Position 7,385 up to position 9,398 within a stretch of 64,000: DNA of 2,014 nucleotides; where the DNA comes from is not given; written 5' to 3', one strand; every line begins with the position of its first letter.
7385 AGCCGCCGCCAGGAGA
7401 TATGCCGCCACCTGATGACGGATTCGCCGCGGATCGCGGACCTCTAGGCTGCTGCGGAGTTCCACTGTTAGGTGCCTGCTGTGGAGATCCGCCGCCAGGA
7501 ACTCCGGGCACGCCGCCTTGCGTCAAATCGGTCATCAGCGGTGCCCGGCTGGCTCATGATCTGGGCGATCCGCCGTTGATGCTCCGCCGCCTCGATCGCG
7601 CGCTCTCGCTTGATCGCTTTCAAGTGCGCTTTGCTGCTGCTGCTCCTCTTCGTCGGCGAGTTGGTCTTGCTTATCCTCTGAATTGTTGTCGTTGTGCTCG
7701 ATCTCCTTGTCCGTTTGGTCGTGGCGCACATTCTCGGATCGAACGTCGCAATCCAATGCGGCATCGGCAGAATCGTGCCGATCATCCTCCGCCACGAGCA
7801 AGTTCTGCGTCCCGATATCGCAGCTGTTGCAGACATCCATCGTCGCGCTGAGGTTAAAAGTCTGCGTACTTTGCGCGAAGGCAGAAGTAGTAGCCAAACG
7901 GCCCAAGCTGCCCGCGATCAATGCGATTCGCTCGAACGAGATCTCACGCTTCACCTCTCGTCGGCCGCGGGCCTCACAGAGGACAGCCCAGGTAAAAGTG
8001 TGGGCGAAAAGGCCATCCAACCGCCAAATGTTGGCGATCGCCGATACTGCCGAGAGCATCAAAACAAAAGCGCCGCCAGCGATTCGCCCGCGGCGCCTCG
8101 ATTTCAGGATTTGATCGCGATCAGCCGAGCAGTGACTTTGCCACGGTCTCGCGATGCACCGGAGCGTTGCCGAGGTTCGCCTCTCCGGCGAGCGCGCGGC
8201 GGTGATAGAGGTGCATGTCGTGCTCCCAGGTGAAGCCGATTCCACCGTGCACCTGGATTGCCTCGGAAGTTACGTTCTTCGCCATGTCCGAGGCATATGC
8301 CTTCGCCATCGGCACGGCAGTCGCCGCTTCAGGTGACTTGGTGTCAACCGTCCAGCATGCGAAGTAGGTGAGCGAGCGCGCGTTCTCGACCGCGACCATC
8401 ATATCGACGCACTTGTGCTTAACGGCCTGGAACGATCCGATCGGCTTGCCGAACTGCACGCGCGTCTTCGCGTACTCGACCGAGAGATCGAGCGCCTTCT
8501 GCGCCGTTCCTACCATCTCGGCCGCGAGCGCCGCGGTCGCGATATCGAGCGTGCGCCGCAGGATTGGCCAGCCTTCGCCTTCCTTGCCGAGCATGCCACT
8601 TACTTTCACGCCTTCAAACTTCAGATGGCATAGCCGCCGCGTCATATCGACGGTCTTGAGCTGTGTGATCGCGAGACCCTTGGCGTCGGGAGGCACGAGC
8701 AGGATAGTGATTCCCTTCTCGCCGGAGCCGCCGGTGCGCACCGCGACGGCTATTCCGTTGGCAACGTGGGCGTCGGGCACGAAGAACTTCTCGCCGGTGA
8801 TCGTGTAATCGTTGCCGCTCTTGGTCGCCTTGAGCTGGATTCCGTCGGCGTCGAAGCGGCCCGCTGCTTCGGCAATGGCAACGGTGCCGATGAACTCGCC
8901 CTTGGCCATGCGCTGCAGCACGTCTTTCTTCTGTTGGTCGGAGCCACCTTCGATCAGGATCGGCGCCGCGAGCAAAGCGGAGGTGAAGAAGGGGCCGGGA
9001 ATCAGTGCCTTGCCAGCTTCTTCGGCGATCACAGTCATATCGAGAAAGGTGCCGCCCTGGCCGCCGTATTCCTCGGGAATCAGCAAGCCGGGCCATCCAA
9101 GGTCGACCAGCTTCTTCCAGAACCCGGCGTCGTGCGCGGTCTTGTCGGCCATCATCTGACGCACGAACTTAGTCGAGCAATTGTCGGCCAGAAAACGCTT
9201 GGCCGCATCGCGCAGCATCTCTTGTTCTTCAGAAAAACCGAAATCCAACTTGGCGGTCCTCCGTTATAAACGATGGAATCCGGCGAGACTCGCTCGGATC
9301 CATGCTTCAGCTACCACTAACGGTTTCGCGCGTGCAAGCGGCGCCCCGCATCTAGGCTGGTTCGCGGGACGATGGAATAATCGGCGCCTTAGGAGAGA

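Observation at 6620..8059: Three co-directional low-complexity ORFs, one acidic secreted, one Gly/Pro/Asn-rich and one Ala/Gly-rich, joined by a TGATGA stop-start overlap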

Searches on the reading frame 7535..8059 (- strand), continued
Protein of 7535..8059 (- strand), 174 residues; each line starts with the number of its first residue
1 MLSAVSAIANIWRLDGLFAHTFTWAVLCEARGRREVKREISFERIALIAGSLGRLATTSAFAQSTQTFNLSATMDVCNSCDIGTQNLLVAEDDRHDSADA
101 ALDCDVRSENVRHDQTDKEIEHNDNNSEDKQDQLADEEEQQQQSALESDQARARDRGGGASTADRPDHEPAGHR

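Call 82: find_encoding_contigs(protein=P0009, flank=5000, max_places=2)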
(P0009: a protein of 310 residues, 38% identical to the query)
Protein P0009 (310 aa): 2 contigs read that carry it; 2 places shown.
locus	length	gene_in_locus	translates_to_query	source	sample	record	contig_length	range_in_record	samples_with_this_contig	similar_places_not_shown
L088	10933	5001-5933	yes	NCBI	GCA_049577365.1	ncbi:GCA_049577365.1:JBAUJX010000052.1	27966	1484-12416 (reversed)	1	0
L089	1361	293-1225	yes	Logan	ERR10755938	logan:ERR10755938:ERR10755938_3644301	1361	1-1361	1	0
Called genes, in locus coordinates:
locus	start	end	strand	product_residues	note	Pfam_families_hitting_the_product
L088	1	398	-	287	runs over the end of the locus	PF01557:FAA_hydrolase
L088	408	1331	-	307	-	PF00903:Glyoxalase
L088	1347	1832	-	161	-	PF01243:PNPOx_N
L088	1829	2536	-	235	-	PF00392:GntR, PF07729:FCD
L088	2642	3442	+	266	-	PF00106:adh_short, PF08659:KR, PF01370:Epimerase, PF13561:adh_short_C2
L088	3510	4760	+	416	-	PF00067:p450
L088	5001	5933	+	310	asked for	-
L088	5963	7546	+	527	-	-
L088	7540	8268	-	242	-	-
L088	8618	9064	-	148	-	PF00903:Glyoxalase, PF13669:Glyoxalase_4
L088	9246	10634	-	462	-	PF20628:Dyp_perox_C (faint)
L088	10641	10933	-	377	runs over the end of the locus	-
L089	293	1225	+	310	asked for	-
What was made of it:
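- The L088 split is also seen in a second assembly, L089 (call 82).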

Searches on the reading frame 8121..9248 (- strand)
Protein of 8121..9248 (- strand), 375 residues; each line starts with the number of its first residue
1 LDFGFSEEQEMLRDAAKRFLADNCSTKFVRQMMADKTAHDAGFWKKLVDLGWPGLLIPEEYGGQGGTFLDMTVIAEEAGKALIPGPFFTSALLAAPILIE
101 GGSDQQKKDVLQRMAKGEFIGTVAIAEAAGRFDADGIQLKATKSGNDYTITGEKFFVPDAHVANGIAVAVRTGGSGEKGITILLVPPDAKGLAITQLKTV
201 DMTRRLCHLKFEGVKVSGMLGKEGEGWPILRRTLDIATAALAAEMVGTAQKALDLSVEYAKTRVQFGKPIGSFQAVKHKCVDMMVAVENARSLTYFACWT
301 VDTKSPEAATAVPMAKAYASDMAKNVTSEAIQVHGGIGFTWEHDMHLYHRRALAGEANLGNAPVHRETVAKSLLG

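Call 4: search_protein_families(library=pfam, proteins=[window:8121-9248:-], max_evalue=1)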
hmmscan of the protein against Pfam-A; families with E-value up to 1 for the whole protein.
window:8121-9248:- (375 aa): 5 families
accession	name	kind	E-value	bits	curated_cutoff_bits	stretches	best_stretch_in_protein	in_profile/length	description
PF00441.29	Acyl-CoA_dh_1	-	3.9e-39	134.6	22.4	1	224-374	1-150/150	Acyl-CoA dehydrogenase, C-terminal domain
PF02771.21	Acyl-CoA_dh_N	-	1.4e-24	87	22.9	1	6-118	1-113/113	Acyl-CoA dehydrogenase, N-terminal domain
PF02770.24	Acyl-CoA_dh_M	-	5.7e-12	46.1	33.3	1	123-214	2-97/97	Acyl-CoA dehydrogenase, middle domain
PF08028.16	Acyl-CoA_dh_2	-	2.1e-11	44.7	22.7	1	240-346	2-117/134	Acyl-CoA dehydrogenase, C-terminal domain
PF10615.14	DUF2470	-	0.011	16.7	22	1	238-283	27-77/77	Domain of unknown function (DUF2470)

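Call 9: find_related_loci(query=window:8121-9248:-, collection=genome_contigs, flank=10000)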
Query window:8121-9248:- (375 aa) in genome_contigs; peptide patterns used: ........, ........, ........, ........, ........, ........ (x = any residue, [..] = any of these).
598 stretches matched a pattern (row limit reached: there are more); 564 encode a relative of the query (tblastn E <= 1e-3); the best 80 are kept; 80 distinct loci.
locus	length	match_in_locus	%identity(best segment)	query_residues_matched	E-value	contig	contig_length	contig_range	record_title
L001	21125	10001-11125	91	1-375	0e+0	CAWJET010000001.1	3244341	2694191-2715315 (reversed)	MAG: uncultured delta proteobacterium isolate MFD09222.bin.1.22 genome assembly, contig: contig_37878, whole genome shot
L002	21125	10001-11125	90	1-375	0e+0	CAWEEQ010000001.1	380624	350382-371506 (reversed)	MAG: uncultured delta proteobacterium isolate MFD01138.bin.1.15 genome assembly, contig: contig_18839, whole genome shot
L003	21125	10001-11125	90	1-375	0e+0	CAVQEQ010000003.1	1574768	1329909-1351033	MAG: uncultured delta proteobacterium isolate MFD04434.bin.1.46 genome assembly, contig: contig_3119, whole genome shotg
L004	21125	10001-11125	90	1-375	0e+0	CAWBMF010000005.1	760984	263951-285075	MAG: uncultured delta proteobacterium isolate MFD00731.bin.1.188 genome assembly, contig: contig_3101, whole genome shot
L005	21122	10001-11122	88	1-374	0e+0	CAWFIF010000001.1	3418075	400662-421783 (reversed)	MAG: uncultured delta proteobacterium isolate MFD02248.bin.1.46 genome assembly, contig: contig_107, whole genome shotgu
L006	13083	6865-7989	90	1-375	0e+0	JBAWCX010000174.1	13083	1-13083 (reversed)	MAG: Candidatus Binatus sp. isolate MFD09556_ilm_asm_bin15 k127_60161, whole genome shotgun sequence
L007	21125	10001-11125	89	1-375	0e+0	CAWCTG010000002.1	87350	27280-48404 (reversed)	MAG: Candidatus Binataceae bacterium isolate MFD03399.bin.1.12 genome assembly, contig: contig_14279, whole genome shotg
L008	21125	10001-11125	89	1-375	0e+0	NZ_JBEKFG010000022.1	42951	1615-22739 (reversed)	MAG: Candidatus Binatus sp. isolate SPRUCE 224 SPRUCE_224_22, whole genome shotgun sequence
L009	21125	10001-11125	89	1-375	0e+0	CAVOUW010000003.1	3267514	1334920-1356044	MAG: uncultured delta proteobacterium isolate MFD10064.bin.1.24 genome assembly, contig: contig_9770, whole genome shotg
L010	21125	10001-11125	90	1-375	0e+0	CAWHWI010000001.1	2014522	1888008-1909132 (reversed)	MAG: uncultured delta proteobacterium isolate MFD04463.bin.1.219 genome assembly, contig: contig_17539, whole genome sho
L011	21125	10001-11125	89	1-375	0e+0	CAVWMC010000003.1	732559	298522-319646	MAG: uncultured delta proteobacterium isolate MFD04463.bin.1.288 genome assembly, contig: contig_16967, whole genome sho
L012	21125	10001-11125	89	1-375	0e+0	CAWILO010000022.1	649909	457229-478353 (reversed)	MAG: uncultured delta proteobacterium isolate MFD03346.bin.1.66 genome assembly, contig: contig_5690, whole genome shotg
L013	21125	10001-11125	89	1-375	0e+0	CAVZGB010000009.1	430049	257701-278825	MAG: uncultured delta proteobacterium isolate MFD05521.bin.1.220 genome assembly, contig: contig_23809, whole genome sho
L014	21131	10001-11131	89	1-375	0e+0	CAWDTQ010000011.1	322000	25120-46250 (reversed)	MAG: uncultured delta proteobacterium isolate MFD05377.bin.2.158 genome assembly, contig: contig_40894, whole genome sho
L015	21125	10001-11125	89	1-375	0e+0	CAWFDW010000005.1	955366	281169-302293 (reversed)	MAG: uncultured delta proteobacterium isolate MFD05513.bin.2.169 genome assembly, contig: contig_33264, whole genome sho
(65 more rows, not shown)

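Call 76: search_protein_families(library=pfam, proteins=[L002:11245-12021:+, L002:11961-12866:+, L004:11181-12134:+], max_evalue=0.01)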
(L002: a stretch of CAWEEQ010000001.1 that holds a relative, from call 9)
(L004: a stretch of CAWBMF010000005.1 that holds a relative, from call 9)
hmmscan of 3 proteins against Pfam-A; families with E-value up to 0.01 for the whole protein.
L002:11245-12021:+ (258 aa): 1 family
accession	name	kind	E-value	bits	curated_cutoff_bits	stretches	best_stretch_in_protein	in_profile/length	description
PF07505.17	DUF5131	-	5.4e-97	324.5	28.9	1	10-244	2-243/243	Protein of unknown function (DUF5131)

L002:11961-12866:+ (301 aa): 0 families

L004:11181-12134:+ (317 aa): 0 families
